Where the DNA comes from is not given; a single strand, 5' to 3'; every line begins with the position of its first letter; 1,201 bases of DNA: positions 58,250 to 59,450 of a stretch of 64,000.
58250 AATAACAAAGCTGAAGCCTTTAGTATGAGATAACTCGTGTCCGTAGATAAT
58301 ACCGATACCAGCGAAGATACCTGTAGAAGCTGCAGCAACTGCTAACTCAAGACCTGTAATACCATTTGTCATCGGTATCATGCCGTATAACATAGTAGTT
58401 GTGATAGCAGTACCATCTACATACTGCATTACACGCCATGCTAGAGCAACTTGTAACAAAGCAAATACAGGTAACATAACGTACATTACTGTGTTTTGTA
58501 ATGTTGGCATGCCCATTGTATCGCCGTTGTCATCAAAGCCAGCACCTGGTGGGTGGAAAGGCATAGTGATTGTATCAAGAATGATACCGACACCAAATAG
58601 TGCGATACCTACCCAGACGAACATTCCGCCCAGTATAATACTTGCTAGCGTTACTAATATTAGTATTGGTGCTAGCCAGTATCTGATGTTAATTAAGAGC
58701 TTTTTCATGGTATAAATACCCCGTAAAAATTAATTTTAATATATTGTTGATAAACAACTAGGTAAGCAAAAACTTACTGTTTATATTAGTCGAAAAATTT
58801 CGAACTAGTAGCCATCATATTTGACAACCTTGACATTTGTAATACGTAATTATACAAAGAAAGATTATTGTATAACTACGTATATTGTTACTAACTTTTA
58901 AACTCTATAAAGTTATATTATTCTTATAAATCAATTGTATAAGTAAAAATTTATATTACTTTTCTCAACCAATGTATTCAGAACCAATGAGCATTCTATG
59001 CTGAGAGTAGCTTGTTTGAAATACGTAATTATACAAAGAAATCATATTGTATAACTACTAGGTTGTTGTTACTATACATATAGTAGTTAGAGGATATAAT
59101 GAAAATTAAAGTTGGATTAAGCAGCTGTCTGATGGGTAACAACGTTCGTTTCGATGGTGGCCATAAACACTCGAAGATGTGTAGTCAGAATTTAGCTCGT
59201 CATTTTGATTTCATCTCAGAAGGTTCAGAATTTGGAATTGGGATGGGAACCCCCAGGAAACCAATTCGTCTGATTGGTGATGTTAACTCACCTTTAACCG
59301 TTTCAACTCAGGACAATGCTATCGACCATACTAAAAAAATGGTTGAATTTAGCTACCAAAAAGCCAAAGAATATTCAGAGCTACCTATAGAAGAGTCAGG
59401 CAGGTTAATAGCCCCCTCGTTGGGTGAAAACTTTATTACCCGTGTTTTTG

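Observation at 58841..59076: Duplicated ~55-bp unit containing a 15-10-15 palindromic operator in the divergent AlkB-like / ybgA-merR-phr control region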

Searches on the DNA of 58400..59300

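Call 79: search_rna_families(source=window, start=58400, end=59300, threshold=evalue, max_evalue=1)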
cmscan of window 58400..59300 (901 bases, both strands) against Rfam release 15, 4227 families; matches with E-value up to 1: 0.
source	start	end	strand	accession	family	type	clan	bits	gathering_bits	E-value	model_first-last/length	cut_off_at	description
